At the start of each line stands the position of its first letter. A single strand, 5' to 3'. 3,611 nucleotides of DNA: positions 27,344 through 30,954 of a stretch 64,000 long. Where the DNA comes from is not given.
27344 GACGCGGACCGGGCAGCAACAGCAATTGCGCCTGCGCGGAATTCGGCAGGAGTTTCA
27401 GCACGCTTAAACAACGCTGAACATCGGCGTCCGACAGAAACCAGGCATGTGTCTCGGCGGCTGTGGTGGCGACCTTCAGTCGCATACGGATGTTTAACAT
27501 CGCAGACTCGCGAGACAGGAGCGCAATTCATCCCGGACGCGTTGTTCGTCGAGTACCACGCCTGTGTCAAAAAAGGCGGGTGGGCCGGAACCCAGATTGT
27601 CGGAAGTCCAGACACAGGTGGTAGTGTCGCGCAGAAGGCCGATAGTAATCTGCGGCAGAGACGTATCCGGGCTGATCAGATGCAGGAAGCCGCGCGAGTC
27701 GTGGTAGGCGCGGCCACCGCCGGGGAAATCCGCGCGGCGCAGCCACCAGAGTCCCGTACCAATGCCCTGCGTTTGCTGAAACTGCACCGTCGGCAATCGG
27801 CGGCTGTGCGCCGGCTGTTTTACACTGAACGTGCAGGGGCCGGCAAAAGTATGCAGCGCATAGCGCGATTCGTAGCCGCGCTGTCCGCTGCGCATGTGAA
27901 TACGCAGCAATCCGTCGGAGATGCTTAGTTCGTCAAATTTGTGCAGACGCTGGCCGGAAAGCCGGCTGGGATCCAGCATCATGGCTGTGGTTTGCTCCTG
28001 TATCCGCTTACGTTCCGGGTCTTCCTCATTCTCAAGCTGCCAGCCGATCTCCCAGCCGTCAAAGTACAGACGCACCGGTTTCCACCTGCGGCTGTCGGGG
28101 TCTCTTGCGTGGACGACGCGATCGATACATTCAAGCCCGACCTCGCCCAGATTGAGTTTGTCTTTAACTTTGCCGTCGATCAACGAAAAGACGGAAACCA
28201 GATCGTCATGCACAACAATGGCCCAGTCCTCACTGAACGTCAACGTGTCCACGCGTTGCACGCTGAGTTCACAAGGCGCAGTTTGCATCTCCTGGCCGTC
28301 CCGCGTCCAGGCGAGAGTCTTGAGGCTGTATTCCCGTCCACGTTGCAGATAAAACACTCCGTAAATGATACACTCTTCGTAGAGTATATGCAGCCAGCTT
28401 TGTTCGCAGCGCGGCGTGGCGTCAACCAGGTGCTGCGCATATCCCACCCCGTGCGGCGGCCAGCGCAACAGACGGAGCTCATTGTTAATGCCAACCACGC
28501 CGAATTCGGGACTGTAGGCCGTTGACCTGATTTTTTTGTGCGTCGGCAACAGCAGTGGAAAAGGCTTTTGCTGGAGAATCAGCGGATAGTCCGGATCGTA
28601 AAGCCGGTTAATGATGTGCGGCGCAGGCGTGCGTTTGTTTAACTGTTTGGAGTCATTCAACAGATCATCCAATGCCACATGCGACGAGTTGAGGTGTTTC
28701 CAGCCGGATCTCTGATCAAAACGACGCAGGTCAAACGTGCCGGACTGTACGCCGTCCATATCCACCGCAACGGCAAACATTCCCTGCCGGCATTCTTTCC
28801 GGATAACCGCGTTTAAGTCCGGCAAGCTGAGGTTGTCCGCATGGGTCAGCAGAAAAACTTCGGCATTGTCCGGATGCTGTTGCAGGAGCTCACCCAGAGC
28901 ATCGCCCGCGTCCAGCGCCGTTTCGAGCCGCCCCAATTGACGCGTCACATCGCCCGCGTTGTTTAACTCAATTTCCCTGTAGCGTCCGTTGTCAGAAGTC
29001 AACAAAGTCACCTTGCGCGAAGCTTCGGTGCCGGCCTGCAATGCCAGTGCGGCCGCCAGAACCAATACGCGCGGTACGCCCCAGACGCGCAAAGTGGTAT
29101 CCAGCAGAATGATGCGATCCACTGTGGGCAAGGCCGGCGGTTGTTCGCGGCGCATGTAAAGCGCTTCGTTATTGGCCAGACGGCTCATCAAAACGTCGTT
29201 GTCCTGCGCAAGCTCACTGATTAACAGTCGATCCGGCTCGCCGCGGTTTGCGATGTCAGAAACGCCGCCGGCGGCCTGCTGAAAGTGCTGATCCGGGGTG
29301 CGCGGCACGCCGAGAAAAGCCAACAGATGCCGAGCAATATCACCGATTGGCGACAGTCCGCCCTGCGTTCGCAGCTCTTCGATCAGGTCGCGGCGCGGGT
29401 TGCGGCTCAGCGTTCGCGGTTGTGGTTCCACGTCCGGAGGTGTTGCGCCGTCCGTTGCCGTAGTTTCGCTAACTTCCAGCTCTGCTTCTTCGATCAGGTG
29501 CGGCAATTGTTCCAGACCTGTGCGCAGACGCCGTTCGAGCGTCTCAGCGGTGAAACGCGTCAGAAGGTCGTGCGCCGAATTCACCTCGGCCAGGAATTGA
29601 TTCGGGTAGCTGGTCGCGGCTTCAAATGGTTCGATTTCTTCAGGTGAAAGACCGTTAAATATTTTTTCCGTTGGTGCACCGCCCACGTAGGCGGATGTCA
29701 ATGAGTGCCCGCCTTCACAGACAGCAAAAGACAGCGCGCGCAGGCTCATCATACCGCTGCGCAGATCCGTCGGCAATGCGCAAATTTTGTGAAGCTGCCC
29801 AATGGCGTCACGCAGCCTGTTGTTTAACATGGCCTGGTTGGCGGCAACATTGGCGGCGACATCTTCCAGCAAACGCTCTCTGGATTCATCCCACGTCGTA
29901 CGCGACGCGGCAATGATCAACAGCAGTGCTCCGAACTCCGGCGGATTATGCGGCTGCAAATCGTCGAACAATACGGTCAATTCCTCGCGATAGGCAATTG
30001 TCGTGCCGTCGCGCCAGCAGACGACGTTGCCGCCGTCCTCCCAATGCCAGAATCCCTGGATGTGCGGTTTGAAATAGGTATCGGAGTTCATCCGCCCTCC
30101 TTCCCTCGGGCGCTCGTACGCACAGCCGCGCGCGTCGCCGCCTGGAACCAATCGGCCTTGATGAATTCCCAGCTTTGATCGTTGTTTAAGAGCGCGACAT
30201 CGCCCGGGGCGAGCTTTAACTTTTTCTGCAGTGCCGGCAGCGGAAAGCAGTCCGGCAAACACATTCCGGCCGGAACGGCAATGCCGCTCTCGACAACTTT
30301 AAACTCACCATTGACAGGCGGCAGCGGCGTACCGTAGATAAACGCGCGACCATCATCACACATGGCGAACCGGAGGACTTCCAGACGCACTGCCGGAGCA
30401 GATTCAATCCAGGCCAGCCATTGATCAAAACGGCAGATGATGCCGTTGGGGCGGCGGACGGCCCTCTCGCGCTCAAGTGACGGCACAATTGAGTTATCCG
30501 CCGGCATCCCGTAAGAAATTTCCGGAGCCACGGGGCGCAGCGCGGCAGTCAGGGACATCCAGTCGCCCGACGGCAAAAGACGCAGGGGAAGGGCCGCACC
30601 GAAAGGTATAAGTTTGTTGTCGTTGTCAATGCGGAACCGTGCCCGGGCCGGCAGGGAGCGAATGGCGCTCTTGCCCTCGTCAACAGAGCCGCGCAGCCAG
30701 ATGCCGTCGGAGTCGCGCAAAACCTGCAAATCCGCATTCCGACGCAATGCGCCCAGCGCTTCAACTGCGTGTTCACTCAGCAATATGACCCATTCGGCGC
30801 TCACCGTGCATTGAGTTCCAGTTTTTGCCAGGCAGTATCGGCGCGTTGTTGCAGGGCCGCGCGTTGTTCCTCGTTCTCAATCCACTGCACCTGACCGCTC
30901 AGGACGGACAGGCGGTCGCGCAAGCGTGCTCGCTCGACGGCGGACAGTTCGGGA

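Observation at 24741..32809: Five-gene RavA-like MoxR AAA+ / degenerate-vWA operon with three large uncharacterised partners: candidate undescribed NTP-dependent system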

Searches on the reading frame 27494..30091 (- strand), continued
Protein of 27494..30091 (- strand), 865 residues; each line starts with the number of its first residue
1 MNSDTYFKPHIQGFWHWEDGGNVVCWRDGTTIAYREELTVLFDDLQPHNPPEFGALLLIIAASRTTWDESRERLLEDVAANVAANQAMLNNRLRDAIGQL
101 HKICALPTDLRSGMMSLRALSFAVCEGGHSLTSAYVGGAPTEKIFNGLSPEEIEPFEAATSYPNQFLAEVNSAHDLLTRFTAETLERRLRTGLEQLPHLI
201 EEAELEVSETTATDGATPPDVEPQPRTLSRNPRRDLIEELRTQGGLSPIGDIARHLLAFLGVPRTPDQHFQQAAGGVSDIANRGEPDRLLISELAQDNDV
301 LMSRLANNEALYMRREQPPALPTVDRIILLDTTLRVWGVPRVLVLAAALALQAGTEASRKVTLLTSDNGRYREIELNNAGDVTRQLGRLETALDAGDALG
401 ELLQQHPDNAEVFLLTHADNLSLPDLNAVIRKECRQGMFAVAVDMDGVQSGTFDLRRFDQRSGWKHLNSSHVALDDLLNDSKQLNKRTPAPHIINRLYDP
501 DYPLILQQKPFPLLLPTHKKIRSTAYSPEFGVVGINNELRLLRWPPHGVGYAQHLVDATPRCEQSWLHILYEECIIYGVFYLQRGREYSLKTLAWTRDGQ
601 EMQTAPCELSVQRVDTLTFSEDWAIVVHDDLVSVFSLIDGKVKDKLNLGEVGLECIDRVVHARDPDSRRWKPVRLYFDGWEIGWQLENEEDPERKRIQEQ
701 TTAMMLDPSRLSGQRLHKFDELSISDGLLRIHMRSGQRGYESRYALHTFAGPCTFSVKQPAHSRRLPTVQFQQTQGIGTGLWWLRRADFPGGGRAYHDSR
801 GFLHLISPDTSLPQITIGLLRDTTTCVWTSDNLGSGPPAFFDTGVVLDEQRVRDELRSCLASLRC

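Call 73: search_protein_families(library=padloc, alignment_id=A7, max_evalue=0.00001)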
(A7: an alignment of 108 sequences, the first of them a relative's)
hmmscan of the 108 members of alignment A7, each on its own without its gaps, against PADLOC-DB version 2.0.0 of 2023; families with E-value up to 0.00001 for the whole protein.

A. member 1, L003:15521-16780:+ (420 aa): 0 families

B. families by the number of members that match (of 108 scanned): 71 families (the first 25 are shown)
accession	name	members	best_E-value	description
PDLC04135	mad3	2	2.9e-43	mads_3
PDLC04140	mad8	2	1.4e-13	mads_8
PDLC02980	AriA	2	1.8e-13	-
PDLC04134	mad2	2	3.2e-11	mads_2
PDLC04795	PDC-S02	1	4.2e-129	-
PDLC04831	PDC-S02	1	6.9e-123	-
PDLC04810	PDC-S02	1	7.1e-122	-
PDLC01995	RtcR_PspF2--CARF_AAA_HTH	1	4.7e-95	-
PDLC04803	PDC-S02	1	6.6e-89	-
PDLC04807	PDC-S02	1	6.3e-77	-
PDLC04826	PDC-S02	1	9e-71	-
PDLC04053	PD-T4-6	1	1.2e-67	-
PDLC04061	PD-T4-6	1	3.1e-67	-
PDLC04813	PDC-S02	1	1e-66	-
PDLC04042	PD-T4-6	1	1.7e-66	-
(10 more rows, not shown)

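Call 95: search_dna_similar(query=window:27494-30091:-, collection=plasmids, mode=protein, max_evalue=1e-8, max_rows=15)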
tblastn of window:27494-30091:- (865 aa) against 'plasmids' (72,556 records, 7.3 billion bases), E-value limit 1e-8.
Records with a match: 2; places in all: 2; records where one place covers at least 80% of the query: 0.
Best place of each record, by identity: <60% 2.
By first word of the organism name: Hymenobacter 1; Chondrinema 1.
By predicted mobility (MOB-suite, as given by PLSDB): non-mobilizable 2.
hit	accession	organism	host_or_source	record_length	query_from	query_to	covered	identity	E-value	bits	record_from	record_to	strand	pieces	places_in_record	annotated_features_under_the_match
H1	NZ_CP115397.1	Hymenobacter yonginensis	whole organism,freshwater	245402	6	569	65%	30.9%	1e-39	167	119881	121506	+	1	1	hypothetical protein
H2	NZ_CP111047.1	Chondrinema litorale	Seaweed,red alga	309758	3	508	58%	28.3%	3e-38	162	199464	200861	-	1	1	ribosomal protein L7/L12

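Call 96: search_dna_similar(query=window:27494-30091:-, collection=phages, mode=protein, max_evalue=1e-8, max_rows=10)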
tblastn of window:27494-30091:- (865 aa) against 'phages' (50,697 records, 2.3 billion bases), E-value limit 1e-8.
No match.

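Call 98: get_annotated_region(hit=H1, flank=6000)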
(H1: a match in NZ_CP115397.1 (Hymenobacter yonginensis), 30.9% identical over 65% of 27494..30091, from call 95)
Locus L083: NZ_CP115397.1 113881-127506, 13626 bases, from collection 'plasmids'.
description: Hymenobacter yonginensis strain KCTC 22745 plasmid unnamed2, complete sequence
organism: Hymenobacter yonginensis (NCBI taxid 748197)
taxonomy: Bacteria; Bacteroidota; Cytophagia; Cytophagales; Hymenobacteraceae; Hymenobacter; Hymenobacter yonginensis
host: -; source: whole organism,freshwater; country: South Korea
typing (MOB-suite, as given by PLSDB): non-mobilizable
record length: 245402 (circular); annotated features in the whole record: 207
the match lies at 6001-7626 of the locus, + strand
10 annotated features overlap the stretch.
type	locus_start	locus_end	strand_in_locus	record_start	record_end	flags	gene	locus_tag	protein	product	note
CDS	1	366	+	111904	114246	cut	-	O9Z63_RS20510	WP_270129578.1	xanthine dehydrogenase family protein molybdopterin-binding subunit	-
CDS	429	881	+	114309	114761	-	-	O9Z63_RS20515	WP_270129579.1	cyclophilin-like fold protein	-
CDS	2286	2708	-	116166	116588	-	-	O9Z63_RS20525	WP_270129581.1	hypothetical protein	-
CDS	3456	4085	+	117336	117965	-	-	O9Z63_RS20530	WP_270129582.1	hypothetical protein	-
CDS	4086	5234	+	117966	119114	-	-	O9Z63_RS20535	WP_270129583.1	AAA family ATPase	-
CDS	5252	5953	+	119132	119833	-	-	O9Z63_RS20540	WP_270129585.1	hypothetical protein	-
CDS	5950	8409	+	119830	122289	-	-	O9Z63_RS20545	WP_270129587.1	hypothetical protein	-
CDS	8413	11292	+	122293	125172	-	-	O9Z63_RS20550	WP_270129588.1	hypothetical protein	-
CDS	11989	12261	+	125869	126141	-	-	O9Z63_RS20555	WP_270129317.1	hypothetical protein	-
CDS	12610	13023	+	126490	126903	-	-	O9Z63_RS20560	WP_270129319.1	hypothetical protein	-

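Call 100: search_protein_families(library=phrogs, proteins=[window:27494-30091:-], max_evalue=0.01)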
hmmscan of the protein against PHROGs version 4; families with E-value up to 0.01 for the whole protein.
window:27494-30091:- (865 aa): 0 families

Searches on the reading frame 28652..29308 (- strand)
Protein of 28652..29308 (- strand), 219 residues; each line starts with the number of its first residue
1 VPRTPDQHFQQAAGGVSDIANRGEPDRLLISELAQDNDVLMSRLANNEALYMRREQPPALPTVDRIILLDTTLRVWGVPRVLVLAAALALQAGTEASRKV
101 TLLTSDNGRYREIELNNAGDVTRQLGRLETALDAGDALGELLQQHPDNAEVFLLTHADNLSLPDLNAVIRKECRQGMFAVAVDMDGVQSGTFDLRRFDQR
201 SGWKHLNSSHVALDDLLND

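Call 44: search_solved_structures(query=A5, max_evalue=10, show_alignments=2)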
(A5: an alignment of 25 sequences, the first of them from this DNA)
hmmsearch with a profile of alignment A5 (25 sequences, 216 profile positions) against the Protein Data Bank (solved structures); distinct sequences matched with E-value up to 10: 1.
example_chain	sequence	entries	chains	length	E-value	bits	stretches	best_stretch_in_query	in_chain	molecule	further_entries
4m0j_A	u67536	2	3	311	0.16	14.8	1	78-174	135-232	D-amino acid aminotransferase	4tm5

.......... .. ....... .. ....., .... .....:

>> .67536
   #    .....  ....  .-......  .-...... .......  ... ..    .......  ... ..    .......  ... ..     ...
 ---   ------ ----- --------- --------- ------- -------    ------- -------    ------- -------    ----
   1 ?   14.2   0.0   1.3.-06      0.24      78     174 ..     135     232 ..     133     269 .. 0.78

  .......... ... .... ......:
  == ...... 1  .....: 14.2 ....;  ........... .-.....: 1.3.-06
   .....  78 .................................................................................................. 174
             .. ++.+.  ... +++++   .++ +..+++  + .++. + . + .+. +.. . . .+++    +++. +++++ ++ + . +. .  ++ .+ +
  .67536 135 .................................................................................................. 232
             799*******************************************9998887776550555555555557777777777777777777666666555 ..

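Call 45: search_protein_families(library=pfam, alignment_id=A5, max_evalue=10)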
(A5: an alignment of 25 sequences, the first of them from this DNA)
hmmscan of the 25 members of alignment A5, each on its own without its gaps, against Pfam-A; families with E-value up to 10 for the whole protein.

A. member 1, seq(219 aa): 1 family
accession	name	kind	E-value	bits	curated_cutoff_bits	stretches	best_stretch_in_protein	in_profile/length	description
PF12212.14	PAZ_2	-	0.073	13.4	23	1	137-170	9-42/127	PAZ domain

B. families by the number of members that match (of 25 scanned): 8 families
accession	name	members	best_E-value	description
PF19997.5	ivWA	5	0.00016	vWA domain found in the FtsH ternary systems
PF23002.2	PIN-like_DDX60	1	0.045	ATP-dependent RNA helicase DDX60, PIN-like domain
PF24932.1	UBA_NBR1_C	1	0.053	Next to BRCA1 gene 1 protein-like, C-terminal UBA domain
PF12212.14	PAZ_2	1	0.073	PAZ domain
PF01243.27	PNPOx_N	1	0.15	Pyridoxamine 5'-phosphate oxidase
PF09924.15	LPG_synthase_C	1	0.15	Phosphatidylglycerol lysyltransferase, C-terminal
PF20669.3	Exo70_N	1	0.16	Exocyst complex component Exo70 N-terminal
PF01368.27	DHH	1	0.24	DHH family, N-terminal domain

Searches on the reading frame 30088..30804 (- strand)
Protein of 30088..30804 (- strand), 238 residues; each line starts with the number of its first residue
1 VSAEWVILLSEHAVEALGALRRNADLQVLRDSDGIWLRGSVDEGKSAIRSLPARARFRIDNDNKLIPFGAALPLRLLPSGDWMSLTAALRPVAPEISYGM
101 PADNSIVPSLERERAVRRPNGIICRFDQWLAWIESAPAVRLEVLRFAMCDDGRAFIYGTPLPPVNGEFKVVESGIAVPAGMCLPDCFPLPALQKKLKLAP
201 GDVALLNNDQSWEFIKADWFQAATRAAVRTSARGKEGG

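Call 5: search_protein_families(library=pfam, proteins=[window:30088-30804:-], max_evalue=1)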
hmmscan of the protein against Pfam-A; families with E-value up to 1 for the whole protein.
window:30088-30804:- (238 aa): 2 families
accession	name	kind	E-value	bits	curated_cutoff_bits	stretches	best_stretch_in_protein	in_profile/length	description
PF19918.4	bpX2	-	3.8e-47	161.4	23.6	1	9-229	3-226/227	MoxR-vWA-beta-propeller ternary system domain bpX2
PF20005.5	fvmX7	-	0.062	12.7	24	0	177-216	350-389/421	FtsH ternary system domain X7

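Call 6: search_protein_families(library=padloc, proteins=[window:30088-30804:-], max_evalue=1)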
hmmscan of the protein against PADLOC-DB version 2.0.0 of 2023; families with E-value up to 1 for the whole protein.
window:30088-30804:- (238 aa): 0 families

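Call 7: search_protein_families(library=ncbifam, proteins=[window:30088-30804:-], max_evalue=1)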
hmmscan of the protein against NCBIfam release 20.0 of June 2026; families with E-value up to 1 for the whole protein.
window:30088-30804:- (238 aa): 0 families

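Call 35: search_solved_structures(query=A3, max_evalue=10)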
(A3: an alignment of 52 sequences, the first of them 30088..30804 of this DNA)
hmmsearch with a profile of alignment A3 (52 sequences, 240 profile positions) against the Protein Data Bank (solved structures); distinct sequences matched with E-value up to 10: 1.
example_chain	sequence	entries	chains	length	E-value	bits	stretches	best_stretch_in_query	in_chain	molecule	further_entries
4dsg_A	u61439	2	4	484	1.2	11.8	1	21-60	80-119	UDP-galactopyranose mutase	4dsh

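Call 84: search_protein_representatives(protein=window:30088-30804:-)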
Query: 238 residues. Proteins with E-value up to 0.001 (for the whole library): 1152; up to 1e-10: 751; up to 1e-30: 15. The best 150 are listed.
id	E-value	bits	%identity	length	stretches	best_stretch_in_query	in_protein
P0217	9.1e-116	401.8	75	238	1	1-236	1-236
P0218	5.7e-36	140.5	36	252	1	4-234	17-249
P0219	1.1e-34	136.3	37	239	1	1-234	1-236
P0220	1.4e-34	135.9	38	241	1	4-234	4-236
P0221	1.6e-34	135.7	37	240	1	5-233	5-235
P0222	1.1e-32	129.8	35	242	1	1-234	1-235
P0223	1.7e-32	129.1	36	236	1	4-229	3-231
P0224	3.1e-32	128.3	34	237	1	5-234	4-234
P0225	5.8e-32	127.4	34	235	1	5-231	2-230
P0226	1.3e-31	126.2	39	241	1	5-233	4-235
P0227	2.7e-31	125.2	35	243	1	7-231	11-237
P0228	3.0e-31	125.0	35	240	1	2-236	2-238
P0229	5.4e-31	124.2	35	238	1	2-233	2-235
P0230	5.9e-31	124.1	36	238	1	2-230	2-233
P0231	8.7e-31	123.5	37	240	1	5-238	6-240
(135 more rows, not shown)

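Call 100: search_protein_families(library=phrogs, proteins=[window:30088-30804:-], max_evalue=0.01)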
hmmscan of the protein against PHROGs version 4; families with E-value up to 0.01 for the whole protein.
window:30088-30804:- (238 aa): 0 families
